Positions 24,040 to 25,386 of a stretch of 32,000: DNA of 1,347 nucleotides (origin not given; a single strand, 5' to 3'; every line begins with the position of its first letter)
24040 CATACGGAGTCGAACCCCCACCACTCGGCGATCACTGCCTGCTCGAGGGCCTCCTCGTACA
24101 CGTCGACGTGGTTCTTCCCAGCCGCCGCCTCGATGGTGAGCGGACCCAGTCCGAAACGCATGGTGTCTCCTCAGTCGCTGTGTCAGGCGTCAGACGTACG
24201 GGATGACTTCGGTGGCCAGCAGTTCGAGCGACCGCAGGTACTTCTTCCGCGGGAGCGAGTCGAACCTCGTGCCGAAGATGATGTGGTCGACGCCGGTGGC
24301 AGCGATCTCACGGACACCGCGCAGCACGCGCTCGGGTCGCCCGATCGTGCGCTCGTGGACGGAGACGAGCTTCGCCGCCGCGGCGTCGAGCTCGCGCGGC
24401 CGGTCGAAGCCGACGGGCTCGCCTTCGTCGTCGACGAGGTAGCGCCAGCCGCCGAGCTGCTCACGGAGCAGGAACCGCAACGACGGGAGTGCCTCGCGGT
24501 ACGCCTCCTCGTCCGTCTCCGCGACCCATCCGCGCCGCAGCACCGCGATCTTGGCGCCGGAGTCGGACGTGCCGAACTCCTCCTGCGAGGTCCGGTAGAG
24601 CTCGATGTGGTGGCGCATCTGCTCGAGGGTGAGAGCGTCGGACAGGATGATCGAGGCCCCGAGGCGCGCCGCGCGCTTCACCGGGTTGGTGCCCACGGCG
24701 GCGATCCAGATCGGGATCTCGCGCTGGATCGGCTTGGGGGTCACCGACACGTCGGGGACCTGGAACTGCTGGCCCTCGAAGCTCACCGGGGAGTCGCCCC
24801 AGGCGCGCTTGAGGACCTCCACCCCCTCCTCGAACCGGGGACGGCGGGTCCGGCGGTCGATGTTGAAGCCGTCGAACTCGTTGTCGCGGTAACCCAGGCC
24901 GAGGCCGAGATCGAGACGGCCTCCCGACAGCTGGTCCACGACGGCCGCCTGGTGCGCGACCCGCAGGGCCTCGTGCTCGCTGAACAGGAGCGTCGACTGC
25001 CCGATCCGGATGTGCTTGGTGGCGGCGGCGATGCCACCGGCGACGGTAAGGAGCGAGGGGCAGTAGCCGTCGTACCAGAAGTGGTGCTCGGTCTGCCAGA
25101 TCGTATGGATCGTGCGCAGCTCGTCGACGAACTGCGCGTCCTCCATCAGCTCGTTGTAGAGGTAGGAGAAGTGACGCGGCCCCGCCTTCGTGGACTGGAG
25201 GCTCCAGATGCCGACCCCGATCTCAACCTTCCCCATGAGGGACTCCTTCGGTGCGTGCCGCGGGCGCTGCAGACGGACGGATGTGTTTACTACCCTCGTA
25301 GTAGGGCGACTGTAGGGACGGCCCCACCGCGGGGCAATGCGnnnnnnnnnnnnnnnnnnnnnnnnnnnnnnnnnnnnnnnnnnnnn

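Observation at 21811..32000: Uncharacterised CoA-thioester catabolic island: PaaK-like ligase, two LLM pairs, BadI/MenB-like crotonase, hydroxyacyl-CoA dehydrogenase, family III CoA-transferase and thiolase under a TrmB regulator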

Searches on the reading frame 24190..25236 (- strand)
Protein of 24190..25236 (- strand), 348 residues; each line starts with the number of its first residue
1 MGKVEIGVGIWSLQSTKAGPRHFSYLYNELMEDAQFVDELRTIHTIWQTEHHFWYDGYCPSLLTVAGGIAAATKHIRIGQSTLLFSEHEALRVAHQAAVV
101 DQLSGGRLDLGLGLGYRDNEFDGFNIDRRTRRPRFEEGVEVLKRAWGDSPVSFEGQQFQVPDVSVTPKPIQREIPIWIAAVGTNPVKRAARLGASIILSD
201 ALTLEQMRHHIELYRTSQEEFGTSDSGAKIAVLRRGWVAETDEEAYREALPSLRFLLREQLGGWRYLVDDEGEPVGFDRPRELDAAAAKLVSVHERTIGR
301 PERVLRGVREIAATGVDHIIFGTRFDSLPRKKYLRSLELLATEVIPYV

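Call 5: search_protein_families(library=pfam, proteins=[window:24190-25236:-], max_evalue=0.001)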
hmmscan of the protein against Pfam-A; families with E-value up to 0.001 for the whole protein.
window:24190-25236:- (348 aa): 1 family
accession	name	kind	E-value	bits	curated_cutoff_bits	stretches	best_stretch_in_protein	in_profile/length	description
PF00296.26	Bac_luciferase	-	8.3e-55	186.8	27.9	1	34-318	29-314/314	Luciferase-like monooxygenase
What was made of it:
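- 24190..25236 (-): LLM_B, the LuxA-like and probably catalytic subunit of LLM pair 1. Pfam at 187 bits (call 5).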

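Call 6: search_protein_families(library=ncbifam, proteins=[window:24190-25236:-], max_evalue=0.001)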
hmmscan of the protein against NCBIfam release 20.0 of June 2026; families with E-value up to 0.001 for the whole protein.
window:24190-25236:- (348 aa): 33 families (the best 25 are shown)
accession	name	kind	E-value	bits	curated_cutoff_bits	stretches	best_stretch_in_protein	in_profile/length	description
TIGR03619.1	F420_Rv2161c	subfamily_domain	3.7e-43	147.9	166.9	1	46-243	30-229/247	TIGR03619 family F420-dependent LLM class oxidoreductase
TIGR04020.1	seco_metab_LLM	subfamily_domain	5.5e-36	124.4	244.45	1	27-320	18-318/341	MupA/Atu3671 family FMN-dependent luciferase-like monooxygenase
TIGR03858.1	LLM_2I7G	subfamily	5.4e-30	104.5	462.25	1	29-348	27-336/337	Atu2307/SP_0267 family LLM class monooxygenase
TIGR04027.1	LLM_KPN_01858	hypoth_equivalog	1.3e-27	96.7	412.9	1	39-347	30-324/326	putative FMN-dependent luciferase-like monooxygenase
TIGR03558.1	oxido_grp_1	subfamily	3.9e-26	92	166.95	1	31-342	23-324/325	MsnO8 family LLM class oxidoreductase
TIGR03571.1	lucif_BA3436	subfamily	6.3e-26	91.3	303.9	1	64-218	71-225/304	TIGR03571 family LLM class oxidoreductase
TIGR03560.1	F420_Rv1855c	subfamily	7.9e-23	81.4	231.4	1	27-220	12-214/227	TIGR03560 family F420-dependent LLM class oxidoreductase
NF052254.1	luciferase_Alph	exception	1.1e-21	77.5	600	1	39-223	32-216/354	luciferase subunit alpha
NF052255.1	luciferase_Beta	exception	1.1e-20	73.9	500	1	27-222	21-218/325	luciferase subunit beta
NF002619.0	PRK02271.1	equivalog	2.8e-19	69.6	276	1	39-256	24-233/329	5,10-methylenetetrahydromethanopterin reductase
TIGR03621.1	F420_MSMEG_2516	subfamily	2e-17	63.2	213.15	1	64-197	44-173/295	TIGR03621 family F420-dependent LLM class oxidoreductase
TIGR04036.1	LLM_CE1758_fam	subfamily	1.6e-16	60.1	479.1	1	58-250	55-253/355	CE1758 family FMN-dependent luciferase-like monooxygenase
TIGR03555.1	F420_mer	equivalog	2.3e-15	56.8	348.7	1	43-228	26-204/325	5,10-methylenetetrahydromethanopterin reductase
TIGR04021.1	LLM_DMSO2_sfnG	equivalog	2.9e-15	56.5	382.95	1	64-323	65-327/350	dimethylsulfone monooxygenase SfnG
TIGR03557.1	F420_G6P_family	subfamily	1.2e-14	54.2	210.4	1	29-282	14-255/316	TIGR03557 family F420-dependent LLM class oxidoreductase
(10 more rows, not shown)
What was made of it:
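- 24190..25236 (-): The top NCBIfam family is F420_Rv2161c, at 148 bits against a cut-off of 167 (call 6).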

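Call 29: search_solved_structures(query=window:24190-25236:-, max_evalue=0.00001)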
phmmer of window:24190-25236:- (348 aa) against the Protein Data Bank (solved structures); distinct sequences matched with E-value up to 0.00001: 25.
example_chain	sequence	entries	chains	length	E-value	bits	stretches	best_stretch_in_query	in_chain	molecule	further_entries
8cbb_A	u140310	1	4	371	3.3e-31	111.9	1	19-347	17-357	Alkanal monooxygenase alpha chain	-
7bip_A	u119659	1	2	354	4.4e-28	101.6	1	26-347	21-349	Luciferase-like monooxygenase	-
6ket_A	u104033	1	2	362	1e-27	100.5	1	26-320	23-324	PuwE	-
1brl_A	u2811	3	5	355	1.3e-17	67.2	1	44-348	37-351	BACTERIAL LUCIFERASE | Alkanal monooxygenase alpha chain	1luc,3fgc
2i7g_A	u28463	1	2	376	1.2e-15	60.7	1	27-249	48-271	Monooxygenase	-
8k74_A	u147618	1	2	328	1.9e-15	60.1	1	44-257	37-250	Alkanal monooxygenase alpha chain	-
6fri_A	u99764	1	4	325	4.1e-15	59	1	42-218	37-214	Alkanal monooxygenase beta chain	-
8qq8_A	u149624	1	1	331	4.7e-14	55.5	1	47-259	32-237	5,10-methylenetetrahydromethanopterin reductase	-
8qpl_A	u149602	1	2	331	4.7e-14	55.5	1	47-259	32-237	5,10-methylenetetrahydromethanopterin reductase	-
8qpm_A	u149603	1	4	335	4.9e-14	55.4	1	47-259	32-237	5,10-methylenetetrahydromethanopterin reductase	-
1brl_B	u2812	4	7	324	4.8e-13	52.2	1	21-226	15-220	BACTERIAL LUCIFERASE | BETA2 LUCIFERASE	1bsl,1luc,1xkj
3fgc_B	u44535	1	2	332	5.2e-13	52.1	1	21-226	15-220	Alkanal monooxygenase beta chain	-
4us5_A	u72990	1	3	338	5.2e-09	38.9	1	31-341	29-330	LUCIFERASE-LIKE MONOOXYGENASE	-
6sgg_AAA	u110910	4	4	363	8.3e-09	38.3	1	53-182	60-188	Pyrimidine monooxygenase RutA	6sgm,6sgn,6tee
6sgl_AAA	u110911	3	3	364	8.3e-09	38.3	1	53-182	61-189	Pyrimidine monooxygenase RutA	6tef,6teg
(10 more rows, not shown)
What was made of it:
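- On F420-dependent LLM (TIGR03619, Rv2161c family): Opposing evidence is that the nearest solved structures are FMN enzymes (call 29).
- The F420 enzymes Mer, Fgd and Adf score 32-55 bits (call 29).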

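Call 48: find_related_loci(query=window:24190-25236:-, collection=metagenome_contigs, flank=10000)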
Query window:24190-25236:- (348 aa) in metagenome_contigs; peptide patterns used: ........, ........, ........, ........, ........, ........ (x = any residue, [..] = any of these).
466 stretches matched a pattern; 36 encode a relative of the query (tblastn E <= 1e-3); 36 distinct loci.
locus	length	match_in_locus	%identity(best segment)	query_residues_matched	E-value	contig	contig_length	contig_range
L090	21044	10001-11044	83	1-348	0e+0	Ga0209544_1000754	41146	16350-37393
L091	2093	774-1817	86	1-348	0e+0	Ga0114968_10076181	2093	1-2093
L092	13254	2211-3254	80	1-348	0e+0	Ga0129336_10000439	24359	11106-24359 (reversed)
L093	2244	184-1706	84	1-348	0e+0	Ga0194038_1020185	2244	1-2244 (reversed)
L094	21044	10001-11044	84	1-348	0e+0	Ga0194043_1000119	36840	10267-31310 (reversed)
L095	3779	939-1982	81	1-348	0e+0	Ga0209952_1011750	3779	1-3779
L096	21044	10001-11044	81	1-348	0e+0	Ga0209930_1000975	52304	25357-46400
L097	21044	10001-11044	81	1-348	0e+0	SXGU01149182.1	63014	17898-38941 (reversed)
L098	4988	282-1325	76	1-348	0e+0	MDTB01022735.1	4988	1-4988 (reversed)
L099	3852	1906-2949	75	1-348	0e+0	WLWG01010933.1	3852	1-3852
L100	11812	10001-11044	78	1-348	2e-176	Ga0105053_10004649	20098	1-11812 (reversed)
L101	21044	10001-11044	78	1-348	2e-176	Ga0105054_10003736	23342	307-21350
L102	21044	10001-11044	81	1-348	0e+0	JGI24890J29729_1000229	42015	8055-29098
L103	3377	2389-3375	72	4-332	1e-156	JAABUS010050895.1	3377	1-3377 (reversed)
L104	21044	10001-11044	78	1-348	1e-172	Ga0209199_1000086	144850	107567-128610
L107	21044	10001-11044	79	1-348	0e+0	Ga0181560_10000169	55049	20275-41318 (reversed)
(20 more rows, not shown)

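Call 52: search_protein_families(library=pfam, proteins=[L107:14725-15792:-, L107:15837-16892:-, L107:17976-18944:-, L102:661-2469:+, L102:2553-3764:+, L090:363-1040:+, L090:1050-1943:+, L096:15742-17220:+, L090:18640-19080:+, L096:18854-19648:+], max_evalue=0.001)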
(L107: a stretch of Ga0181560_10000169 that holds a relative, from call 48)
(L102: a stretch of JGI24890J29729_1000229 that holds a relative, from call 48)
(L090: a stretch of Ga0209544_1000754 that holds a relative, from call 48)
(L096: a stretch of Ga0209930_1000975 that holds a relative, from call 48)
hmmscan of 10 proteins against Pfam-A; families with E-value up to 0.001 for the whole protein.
L107:14725-15792:- (355 aa): 6 families
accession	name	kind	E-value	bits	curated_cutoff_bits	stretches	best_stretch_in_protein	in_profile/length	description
PF22917.2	PRISE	-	3e-17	63.2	27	1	76-355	86-394/394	PRISE-like Rossmann-fold domain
PF01370.27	Epimerase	-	1e-09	38.6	20.9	1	12-179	1-177/240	NAD dependent epimerase/dehydratase family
PF13460.12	NAD_binding_10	-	4.2e-08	33.7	27.2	1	16-171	1-143/184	NAD(P)H-binding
PF05368.20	NmrA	-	9.9e-05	22.5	27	1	10-43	3-36/298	NmrA-like family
PF04321.23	RmlD_sub_bind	-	0.00042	19.9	27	1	12-83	3-63/287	RmlD substrate binding domain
PF00106.31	adh_short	-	0.00072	19.5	26.6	0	10-44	1-35/195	short chain dehydrogenase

L107:15837-16892:- (351 aa): 2 families
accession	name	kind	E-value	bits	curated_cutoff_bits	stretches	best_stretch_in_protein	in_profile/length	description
PF22917.2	PRISE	-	4.5e-18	65.9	27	1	54-289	69-330/394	PRISE-like Rossmann-fold domain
PF01370.27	Epimerase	-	7.5e-09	35.8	20.9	1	6-124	2-126/240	NAD dependent epimerase/dehydratase family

L107:17976-18944:- (322 aa): 3 families
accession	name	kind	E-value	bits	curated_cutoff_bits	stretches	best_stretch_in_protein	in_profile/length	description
PF13561.12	adh_short_C2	-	3.1e-55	187.8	27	1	72-317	1-234/236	Enoyl-(Acyl carrier protein) reductase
PF00106.31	adh_short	-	1.1e-50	172.2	26.6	1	66-249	1-188/195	short chain dehydrogenase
PF01370.27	Epimerase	-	2.5e-05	24.3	20.9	1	69-229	2-161/240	NAD dependent epimerase/dehydratase family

L102:661-2469:+ (602 aa): 2 families
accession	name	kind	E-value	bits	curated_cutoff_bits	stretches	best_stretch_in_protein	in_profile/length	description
PF00821.23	PEPCK_GTP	-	2.3e-170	566.6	23.8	1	240-597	1-355/357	Phosphoenolpyruvate carboxykinase C-terminal P-loop domain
PF17297.7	PEPCK_N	-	3.5e-101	337.8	23.8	1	18-236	1-218/218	Phosphoenolpyruvate carboxykinase N-terminal domain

L102:2553-3764:+ (403 aa): 2 families
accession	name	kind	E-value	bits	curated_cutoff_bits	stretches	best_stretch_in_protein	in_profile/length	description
PF07005.16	SBD_N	-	2.2e-24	87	25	1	4-224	1-230/230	Sugar-binding N-terminal domain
PF17042.10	NBD_C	-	5.9e-11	43.6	28.3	1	250-385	3-168/168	Nucleotide-binding C-terminal domain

L090:363-1040:+ (225 aa): 5 families
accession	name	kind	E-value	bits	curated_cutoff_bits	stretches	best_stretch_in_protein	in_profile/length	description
PF00005.33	ABC_tran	-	2.4e-35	122.5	25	1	20-165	3-136/137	ABC transporter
PF13304.12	AAA_21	-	3.9e-08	34.2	27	0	30-49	1-20/304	AAA domain, putative AbiEii toxin, Type IV TA system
PF02463.25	SMC_N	-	6.1e-07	29.5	40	0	100-205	107-207/220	RecF/RecN/SMC N terminal domain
PF13191.12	AAA_16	-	4.7e-06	27.6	32.6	1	25-74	21-64/167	AAA ATPase domain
PF13401.12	AAA_22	-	3.1e-05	24.7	27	1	29-110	6-64/130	AAA domain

L090:1050-1943:+ (297 aa): 2 families
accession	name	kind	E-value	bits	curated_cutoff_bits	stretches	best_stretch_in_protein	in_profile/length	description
PF18075.7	FtsX_ECD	-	1.9e-16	60.9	23.5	1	59-152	2-96/96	FtsX extracellular domain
PF02687.27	FtsX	-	2.3e-13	50.7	25.5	1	175-293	2-114/120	FtsX-like permease C-terminal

L096:15742-17220:+ (492 aa): 8 families
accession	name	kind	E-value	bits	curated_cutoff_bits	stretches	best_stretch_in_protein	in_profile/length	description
PF13738.12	Pyr_redox_3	-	1.8e-14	54.1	30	1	10-207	2-200/305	Pyridine nucleotide-disulphide oxidoreductase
PF13450.12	NAD_binding_8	-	2.8e-13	50.4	21.9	1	10-73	1-62/68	NAD(P)-binding Rossmann-like domain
PF07992.20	Pyr_redox_2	-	4.6e-13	49.7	26.1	1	7-216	2-186/291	Pyridine nucleotide-disulphide oxidoreductase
PF00743.25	FMO-like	-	1.1e-12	47.6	22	1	8-210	4-222/532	Flavin-binding monooxygenase-like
PF13434.12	Lys_Orn_oxgnase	-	1.3e-08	34.8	21.3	1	91-197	104-214/339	L-lysine 6-monooxygenase/L-ornithine 5-monooxygenase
PF01266.30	DAO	-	4.9e-07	30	27.9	0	7-43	1-37/353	FAD dependent oxidoreductase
PF13454.12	NAD_binding_9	-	1.2e-05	25.8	21.8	0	9-60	1-56/155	FAD-NAD(P)-binding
PF00070.33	Pyr_redox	-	0.00034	21.5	22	0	173-214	1-41/82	Pyridine nucleotide-disulphide oxidoreductase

L090:18640-19080:+ (146 aa): 0 families

L096:18854-19648:+ (264 aa): 3 families
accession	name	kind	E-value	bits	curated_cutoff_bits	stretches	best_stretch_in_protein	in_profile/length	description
PF13561.12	adh_short_C2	-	5.2e-58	196.8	27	1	33-261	3-234/236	Enoyl-(Acyl carrier protein) reductase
PF00106.31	adh_short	-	5e-50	170.1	26.6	1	26-215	2-192/195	short chain dehydrogenase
PF08659.16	KR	-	6.1e-14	52.8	22.6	1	27-183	3-160/180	KR domain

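Call 53: search_protein_families(library=ncbifam, proteins=[L096:15742-17220:+, L107:14725-15792:-], max_evalue=0.00001)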
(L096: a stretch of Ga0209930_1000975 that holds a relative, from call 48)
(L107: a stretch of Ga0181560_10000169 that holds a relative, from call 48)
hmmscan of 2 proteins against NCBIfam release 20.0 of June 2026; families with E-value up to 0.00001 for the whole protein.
L096:15742-17220:+ (492 aa): 12 families
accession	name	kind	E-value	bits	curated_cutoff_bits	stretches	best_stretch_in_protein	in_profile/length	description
NF045818.1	Neo-PentlctneDsynPtlE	equivalog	1.1e-44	152.6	1100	2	4-214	47-269/587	neopentalenolactone/pentalenolactone D synthase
NF040505.1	ArsO_flavin_mono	equivalog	6e-21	75.3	425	1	6-207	1-196/346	ArsO family NAD(P)H-dependent flavin-containing monooxygenase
TIGR04046.1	MSMEG_0569_nitr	hypoth_equivalog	1e-12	47.7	498.35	1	7-223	2-209/400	MSMEG_0569 family flavin-dependent oxidoreductase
NF058570.1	trimeth_mono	equivalog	5e-11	42.4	675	1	8-199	2-222/443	trimethylamine monooxygenase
TIGR03197.1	MnmC_Cterm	equivalog_domain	2.9e-08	33.2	174.2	0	7-30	1-24/400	FAD-dependent 5-carboxymethylaminomethyl-2-thiouridine(34) oxidoreductase MnmC1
NF002480.1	PRK01747.1-1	equivalog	6.9e-08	31.3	540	0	166-231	243-308/645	bifunctional tRNA (5-methylaminomethyl-2-thiouridine)(34)-methyltransferase MnmC2/FAD-dependent 5-carboxymethylaminomethyl-2-thiouridine(34)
TIGR01318.1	gltD_gamma_fam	subfamily_domain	3.6e-07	29.1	482.95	0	5-45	141-180/467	glutamate synthase, small subunit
NF009414.0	PRK12778.1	equivalog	4.8e-07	28.4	1103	0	4-46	430-471/752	bifunctional dihydroorotate dehydrogenase B NAD binding subunit/NADPH-dependent glutamate synthase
NF009410.0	PRK12771.1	subfamily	5.2e-07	28.6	516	0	155-203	120-170/566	NAD(P)-binding protein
NF005560.0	PRK07233.1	equivalog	1.1e-06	27.7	252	0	8-46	3-40/435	hypothetical protein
TIGR01317.1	GOGAT_sm_gam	subfamily_domain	4.6e-06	25.8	447.7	0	7-46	145-183/485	glutamate synthase small subunit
TIGR03315.1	Se_ygfK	equivalog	6.6e-06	23.8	835.3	0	6-46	538-577/1012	putative selenate reductase subunit YgfK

L107:14725-15792:- (355 aa): 0 families
